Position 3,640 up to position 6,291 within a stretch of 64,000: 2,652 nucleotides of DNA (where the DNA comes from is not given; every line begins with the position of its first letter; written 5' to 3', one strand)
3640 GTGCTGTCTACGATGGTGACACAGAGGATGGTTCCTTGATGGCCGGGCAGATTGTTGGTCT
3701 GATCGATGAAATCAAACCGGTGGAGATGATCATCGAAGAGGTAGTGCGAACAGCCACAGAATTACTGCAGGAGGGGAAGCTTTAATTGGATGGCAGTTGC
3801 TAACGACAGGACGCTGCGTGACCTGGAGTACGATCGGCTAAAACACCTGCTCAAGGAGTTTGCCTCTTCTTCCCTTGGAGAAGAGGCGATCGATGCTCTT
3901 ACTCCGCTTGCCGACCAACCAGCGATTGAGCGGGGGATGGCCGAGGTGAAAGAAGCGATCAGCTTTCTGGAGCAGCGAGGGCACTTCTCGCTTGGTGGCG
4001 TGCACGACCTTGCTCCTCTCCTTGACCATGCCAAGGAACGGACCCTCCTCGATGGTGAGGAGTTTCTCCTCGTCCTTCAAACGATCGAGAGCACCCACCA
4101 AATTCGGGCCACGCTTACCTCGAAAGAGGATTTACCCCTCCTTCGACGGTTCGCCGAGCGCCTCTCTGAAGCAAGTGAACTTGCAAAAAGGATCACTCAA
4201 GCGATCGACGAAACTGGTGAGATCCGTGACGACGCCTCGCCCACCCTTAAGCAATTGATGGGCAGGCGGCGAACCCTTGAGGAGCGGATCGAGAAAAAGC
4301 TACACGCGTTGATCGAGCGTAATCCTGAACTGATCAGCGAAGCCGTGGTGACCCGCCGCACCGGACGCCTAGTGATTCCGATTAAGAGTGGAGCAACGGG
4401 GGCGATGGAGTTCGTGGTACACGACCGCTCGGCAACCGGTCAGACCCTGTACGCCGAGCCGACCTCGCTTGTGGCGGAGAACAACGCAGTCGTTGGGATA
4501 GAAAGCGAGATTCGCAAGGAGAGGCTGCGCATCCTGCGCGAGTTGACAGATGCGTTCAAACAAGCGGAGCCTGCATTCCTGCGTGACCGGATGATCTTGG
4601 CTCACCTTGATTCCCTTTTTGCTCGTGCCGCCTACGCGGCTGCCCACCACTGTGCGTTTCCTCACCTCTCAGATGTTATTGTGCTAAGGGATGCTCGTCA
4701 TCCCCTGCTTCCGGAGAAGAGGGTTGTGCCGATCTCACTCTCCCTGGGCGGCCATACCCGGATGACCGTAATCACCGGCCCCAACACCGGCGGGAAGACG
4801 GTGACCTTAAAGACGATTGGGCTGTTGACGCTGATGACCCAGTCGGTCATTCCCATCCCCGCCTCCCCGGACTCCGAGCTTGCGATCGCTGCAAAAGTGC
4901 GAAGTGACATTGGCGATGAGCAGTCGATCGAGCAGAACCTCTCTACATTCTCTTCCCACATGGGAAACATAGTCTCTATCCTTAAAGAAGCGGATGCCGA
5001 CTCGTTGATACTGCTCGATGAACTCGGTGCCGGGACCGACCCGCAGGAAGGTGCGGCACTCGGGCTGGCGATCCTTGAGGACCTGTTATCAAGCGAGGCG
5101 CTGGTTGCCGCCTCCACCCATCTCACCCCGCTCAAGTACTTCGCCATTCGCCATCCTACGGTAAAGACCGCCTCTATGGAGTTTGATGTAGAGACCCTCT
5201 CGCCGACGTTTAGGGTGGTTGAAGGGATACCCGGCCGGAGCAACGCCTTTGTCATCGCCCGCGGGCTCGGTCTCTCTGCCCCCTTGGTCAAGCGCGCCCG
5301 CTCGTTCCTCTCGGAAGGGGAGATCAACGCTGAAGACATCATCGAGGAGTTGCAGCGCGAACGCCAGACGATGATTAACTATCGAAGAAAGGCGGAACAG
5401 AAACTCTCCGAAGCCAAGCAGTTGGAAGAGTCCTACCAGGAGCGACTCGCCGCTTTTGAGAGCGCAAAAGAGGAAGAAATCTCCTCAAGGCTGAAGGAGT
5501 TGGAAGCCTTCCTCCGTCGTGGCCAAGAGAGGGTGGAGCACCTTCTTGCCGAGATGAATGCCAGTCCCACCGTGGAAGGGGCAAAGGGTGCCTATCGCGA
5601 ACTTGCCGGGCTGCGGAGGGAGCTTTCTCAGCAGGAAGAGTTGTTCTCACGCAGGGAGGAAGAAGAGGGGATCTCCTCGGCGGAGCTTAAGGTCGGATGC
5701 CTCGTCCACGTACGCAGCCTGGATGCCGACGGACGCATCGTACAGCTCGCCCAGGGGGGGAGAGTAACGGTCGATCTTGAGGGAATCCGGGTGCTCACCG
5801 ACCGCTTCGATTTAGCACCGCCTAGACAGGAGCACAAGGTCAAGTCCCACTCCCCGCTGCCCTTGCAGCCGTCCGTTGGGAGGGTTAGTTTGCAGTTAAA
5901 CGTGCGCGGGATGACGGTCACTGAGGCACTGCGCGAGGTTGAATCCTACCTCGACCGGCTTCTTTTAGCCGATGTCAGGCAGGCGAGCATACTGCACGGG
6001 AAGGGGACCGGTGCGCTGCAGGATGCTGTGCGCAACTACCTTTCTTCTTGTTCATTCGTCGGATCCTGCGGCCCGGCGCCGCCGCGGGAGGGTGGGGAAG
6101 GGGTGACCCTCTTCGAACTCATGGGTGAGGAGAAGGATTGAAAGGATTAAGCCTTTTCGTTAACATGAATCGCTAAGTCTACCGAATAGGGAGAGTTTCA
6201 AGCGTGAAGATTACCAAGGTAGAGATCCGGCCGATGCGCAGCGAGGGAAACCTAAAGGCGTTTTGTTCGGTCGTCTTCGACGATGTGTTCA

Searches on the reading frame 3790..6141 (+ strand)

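Call 70: search_protein_families(library=pfam, proteins=[window:3790-6141:+], max_evalue=0.001)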
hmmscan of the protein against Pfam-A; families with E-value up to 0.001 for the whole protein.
window:3790-6141:+ (783 aa): 3 families
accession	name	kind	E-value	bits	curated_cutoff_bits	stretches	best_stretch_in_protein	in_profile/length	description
PF00488.27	MutS_V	-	1.2e-28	100.9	30.2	1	327-508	2-185/188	MutS domain V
PF01713.27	Smr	-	2.1e-20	73.1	25.7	1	703-777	1-76/77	Smr domain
PF05192.23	MutS_III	-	1.2e-05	26.2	34.1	1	38-280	43-194/194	MutS domain III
